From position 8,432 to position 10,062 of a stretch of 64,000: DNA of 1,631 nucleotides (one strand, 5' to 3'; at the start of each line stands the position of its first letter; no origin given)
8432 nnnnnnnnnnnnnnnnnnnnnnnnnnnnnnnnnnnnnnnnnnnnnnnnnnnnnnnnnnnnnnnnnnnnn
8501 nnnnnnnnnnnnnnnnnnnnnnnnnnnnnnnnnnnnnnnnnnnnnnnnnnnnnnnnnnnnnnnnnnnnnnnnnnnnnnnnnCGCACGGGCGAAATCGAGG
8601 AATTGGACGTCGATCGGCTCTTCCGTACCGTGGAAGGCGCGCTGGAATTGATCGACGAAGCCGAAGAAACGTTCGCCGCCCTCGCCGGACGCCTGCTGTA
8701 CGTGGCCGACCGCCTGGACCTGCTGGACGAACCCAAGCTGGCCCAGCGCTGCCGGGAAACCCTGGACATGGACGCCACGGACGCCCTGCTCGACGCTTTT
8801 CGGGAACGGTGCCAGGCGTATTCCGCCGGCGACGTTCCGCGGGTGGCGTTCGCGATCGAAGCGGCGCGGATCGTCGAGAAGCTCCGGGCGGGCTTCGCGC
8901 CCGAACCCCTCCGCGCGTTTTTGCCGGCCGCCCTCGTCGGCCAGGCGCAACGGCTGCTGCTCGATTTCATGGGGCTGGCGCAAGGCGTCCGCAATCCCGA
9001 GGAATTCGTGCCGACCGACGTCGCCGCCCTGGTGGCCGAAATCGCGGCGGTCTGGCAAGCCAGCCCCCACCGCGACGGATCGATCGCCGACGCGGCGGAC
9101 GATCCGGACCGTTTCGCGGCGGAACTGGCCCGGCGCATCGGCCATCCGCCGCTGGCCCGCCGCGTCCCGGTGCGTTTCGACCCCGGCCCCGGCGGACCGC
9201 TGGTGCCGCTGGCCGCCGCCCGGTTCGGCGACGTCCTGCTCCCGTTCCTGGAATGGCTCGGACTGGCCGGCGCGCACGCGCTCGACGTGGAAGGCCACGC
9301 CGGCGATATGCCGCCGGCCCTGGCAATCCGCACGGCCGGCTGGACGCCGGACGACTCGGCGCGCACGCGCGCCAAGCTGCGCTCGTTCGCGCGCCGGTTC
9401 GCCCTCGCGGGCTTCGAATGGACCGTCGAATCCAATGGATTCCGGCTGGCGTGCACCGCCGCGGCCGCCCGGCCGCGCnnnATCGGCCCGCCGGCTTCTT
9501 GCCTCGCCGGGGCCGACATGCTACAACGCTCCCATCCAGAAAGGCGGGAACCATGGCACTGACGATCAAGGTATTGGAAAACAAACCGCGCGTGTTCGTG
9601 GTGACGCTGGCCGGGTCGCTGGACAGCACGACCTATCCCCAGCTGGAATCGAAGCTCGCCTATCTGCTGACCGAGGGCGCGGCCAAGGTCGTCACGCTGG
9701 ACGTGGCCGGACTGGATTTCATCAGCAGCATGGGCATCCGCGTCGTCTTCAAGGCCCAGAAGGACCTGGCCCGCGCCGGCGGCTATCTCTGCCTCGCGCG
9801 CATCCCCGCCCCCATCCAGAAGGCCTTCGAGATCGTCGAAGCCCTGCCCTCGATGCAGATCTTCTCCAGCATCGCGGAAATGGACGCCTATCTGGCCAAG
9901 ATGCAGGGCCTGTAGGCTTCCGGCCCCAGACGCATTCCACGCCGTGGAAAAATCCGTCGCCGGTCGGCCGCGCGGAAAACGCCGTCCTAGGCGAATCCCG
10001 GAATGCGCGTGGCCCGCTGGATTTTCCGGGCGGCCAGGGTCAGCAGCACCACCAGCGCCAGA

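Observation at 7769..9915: MBL-fold hydrolase fused to an unknown roughly 290-aa domain and paired with a STAS antagonist: possible non-canonical partner-switching input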

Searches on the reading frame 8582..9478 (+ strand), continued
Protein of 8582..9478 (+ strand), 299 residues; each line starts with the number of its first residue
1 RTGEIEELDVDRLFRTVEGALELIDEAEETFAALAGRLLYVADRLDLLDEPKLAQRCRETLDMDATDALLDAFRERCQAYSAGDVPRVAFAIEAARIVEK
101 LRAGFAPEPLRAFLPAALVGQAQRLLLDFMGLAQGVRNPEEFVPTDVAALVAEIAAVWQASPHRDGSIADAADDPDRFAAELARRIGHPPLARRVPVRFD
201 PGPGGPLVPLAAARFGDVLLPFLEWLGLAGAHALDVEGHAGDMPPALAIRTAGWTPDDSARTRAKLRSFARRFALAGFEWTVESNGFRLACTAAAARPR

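Call 63: fold_search(model_id=the predicted structure, library=pdb)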
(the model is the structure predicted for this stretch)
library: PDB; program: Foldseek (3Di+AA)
matches with E <= 10: 549; with E <= 0.001: 8
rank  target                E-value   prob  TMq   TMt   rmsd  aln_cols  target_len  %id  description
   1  8a6x_B                1.3e-04  1.00  0.34  0.28  18.6       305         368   13  Crystal structure of a chimeric LOV-Histidine kinase SB2F1 (asymmetrical variant, trigonal form with long c axis) (released 2024-01-10)
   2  8a7f_A                2.1e-04  1.00  0.30  0.26  17.8       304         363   14  Crystal structure of a chimeric LOV-Histidine kinase SB2F1-I66R mutant (asymmetrical variant, trigonal form with long  (released 2024-01-10)
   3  6azr_A                3.3e-04  1.00  0.32  0.39  17.3       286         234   16  Crystal structure of the T264A HK853cp-BeF3-RR468 complex (released 2017-12-27)
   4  5uht_A                3.5e-04  1.00  0.32  0.39  17.3       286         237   15  Structure of the Thermotoga maritima HK853-BeF3-RR468 complex at pH 5.0 (released 2017-12-27)
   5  8a7f_B                3.7e-04  1.00  0.31  0.26  19.1       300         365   14  Crystal structure of a chimeric LOV-Histidine kinase SB2F1-I66R mutant (asymmetrical variant, trigonal form with long  (released 2024-01-10)
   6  4i5s_A                7.2e-04  1.00  0.40  0.33  11.5       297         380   11  Structure and function of sensor histidine kinase (released 2013-03-27)
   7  7cch                  9.3e-04  1.00  0.32  0.46  13.1       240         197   14  Acinetobacter baumannii histidine kinase AdeS (released 2021-06-23)
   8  7n0e_B                9.3e-04  1.00  0.27  0.38   9.0       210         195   13  Co-complex of the histidine kinase region of RetS and the dimerization and histidine phosphotransfer domain of GacS (released 2022-03-09)
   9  3dge_A                1.2e-03  1.00  0.33  0.40  14.4       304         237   15  Structure of a histidine kinase-response regulator complex reveals insights into Two-component signaling and a novel c (released 2009-07-07)
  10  7ltq_A                1.2e-03  0.99  0.28  0.32  16.9       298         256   13  Crystal Structure of a histidine kinase from Burkholderia ambifaria MC40-6 (released 2021-03-17)
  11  6rh0_B                1.3e-03  1.00  0.32  0.40  13.5       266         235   15  Revisiting pH-gated conformational switch. Complex HK853-RR468 pH 5.5 (released 2020-02-19)
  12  6rh0_A                1.4e-03  1.00  0.38  0.47  10.8       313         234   15  Revisiting pH-gated conformational switch. Complex HK853-RR468 pH 5.5 (released 2020-02-19)
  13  9jfj_A                1.5e-03  1.00  0.33  0.40  13.6       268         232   14  Crystal structure of the cytoplasmic domain of ZraS in ADP-bound form (released 2025-03-26)
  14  6rgy_A                1.6e-03  1.00  0.33  0.41  13.6       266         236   15  Revisiting pH-gated conformational switch. Complex HK853-RR468 pH 7.5 (released 2020-02-19)
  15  9jfj_B                1.6e-03  1.00  0.34  0.42  18.2       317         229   11  Crystal structure of the cytoplasmic domain of ZraS in ADP-bound form (released 2025-03-26)
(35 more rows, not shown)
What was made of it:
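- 9008..9454 (+): GHKL (histidine-kinase CA)-like alpha/beta domain (aa 414-562) lacking N, G1 and G2 motifs and the ATP lid; read as a pseudokinase. All 50 top Foldseek hits are sensor kinases (call 63).
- Foldseek's top 50 are all sensor kinases (call 63).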

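Call 64: find_encoding_contigs(protein=P0174, flank=8000, max_places=3)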
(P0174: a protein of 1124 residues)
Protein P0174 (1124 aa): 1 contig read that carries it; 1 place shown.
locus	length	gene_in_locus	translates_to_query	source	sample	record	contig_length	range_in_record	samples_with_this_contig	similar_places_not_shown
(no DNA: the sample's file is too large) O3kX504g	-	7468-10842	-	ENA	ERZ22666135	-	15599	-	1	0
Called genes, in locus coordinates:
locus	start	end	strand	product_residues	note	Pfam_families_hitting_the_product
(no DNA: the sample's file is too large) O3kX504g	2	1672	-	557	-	?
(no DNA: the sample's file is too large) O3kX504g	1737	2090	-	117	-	-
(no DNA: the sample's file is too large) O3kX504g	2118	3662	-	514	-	PF00072:Response_reg, PF00989:PAS (weak), PF13426:PAS_9 (weak), PF08447:PAS_3, PF02518:HATPase_c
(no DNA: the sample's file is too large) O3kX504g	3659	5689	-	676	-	PF10114:PocR, PF00512:HisKA, PF02518:HATPase_c, PF00072:Response_reg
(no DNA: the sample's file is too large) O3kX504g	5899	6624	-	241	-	PF13529:Peptidase_C39_2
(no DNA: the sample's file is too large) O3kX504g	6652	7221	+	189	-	PF20589:DUF6790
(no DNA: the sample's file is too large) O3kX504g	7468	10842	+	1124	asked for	PF07694:5TM-5TMR_LYT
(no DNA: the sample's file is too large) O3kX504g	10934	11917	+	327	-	PF00365:PFK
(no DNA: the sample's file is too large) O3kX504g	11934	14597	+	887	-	PF00072:Response_reg, PF00989:PAS, PF13188:PAS_8 (weak), PF08447:PAS_3, PF08448:PAS_4, PF13426:PAS_9, PF13426:PAS_9, PF02518:HATPase_c, +1 more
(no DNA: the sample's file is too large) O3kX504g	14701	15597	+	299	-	?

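Call 65: find_encoding_contigs(protein=P0192, flank=8000, max_places=3)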
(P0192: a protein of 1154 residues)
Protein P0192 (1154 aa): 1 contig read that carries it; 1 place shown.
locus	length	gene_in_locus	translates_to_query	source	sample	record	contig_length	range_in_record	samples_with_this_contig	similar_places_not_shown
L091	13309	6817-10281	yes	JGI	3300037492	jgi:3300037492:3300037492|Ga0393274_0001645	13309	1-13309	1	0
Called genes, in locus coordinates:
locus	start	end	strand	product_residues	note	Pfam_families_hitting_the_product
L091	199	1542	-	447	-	PF07694:5TM-5TMR_LYT, PF07228:SpoIIE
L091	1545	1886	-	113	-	PF01740:STAS, PF13466:STAS_2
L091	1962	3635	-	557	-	PF00860:Xan_ur_permease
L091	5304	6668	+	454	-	PF00224:PK, PF02887:PK_C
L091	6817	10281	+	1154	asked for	PF07694:5TM-5TMR_LYT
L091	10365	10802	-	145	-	-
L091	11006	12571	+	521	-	PF00890:FAD_binding_2 (faint), PF01266:DAO (faint), PF01593:Amino_oxidase, PF13450:NAD_binding_8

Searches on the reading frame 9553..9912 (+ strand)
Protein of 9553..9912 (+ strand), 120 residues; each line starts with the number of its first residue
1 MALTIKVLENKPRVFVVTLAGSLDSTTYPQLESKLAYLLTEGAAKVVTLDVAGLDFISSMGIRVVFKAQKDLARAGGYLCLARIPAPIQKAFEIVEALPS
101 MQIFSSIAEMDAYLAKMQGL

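Call 3: search_protein_families(library=pfam, proteins=[window:9553-9912:+], max_evalue=0.01)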
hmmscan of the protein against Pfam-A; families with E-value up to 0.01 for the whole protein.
seq(120 aa): 2 families
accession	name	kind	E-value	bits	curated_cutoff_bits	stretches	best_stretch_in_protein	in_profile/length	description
PF01740.26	STAS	-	4.9e-17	62.1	22.6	1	8-109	4-105/106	STAS domain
PF13466.11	STAS_2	-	1.2e-08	35.4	29.2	1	17-93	1-75/80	STAS domain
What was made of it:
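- On STAS anti-sigma-factor antagonist (PF01740; applies to the 9553..9915 gene): 62.1 bits against a cut-off of 22.6 (call 3).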

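Call 4: search_protein_families(library=ncbifam, proteins=[window:9553-9912:+], max_evalue=0.01)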
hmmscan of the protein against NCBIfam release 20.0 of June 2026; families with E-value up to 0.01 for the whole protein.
seq(120 aa): 3 families
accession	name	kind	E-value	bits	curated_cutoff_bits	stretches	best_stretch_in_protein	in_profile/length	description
TIGR00377.1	ant_ant_sig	superfamily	1.5e-13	50.6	53.45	1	9-106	8-105/108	anti-sigma factor antagonist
TIGR02886.1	spore_II_AA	equivalog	2.8e-11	43.3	114.75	1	9-107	4-102/106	anti-sigma F factor antagonist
NF052652.1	YtvA_fam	equivalog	0.00027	20.6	250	1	7-109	138-241/243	YtvA family blue-light photoreceptor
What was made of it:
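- On STAS anti-sigma-factor antagonist (PF01740; applies to the 9553..9915 gene): TIGR00377 scores 50.6, just under its 53.45 cut-off (call 4).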
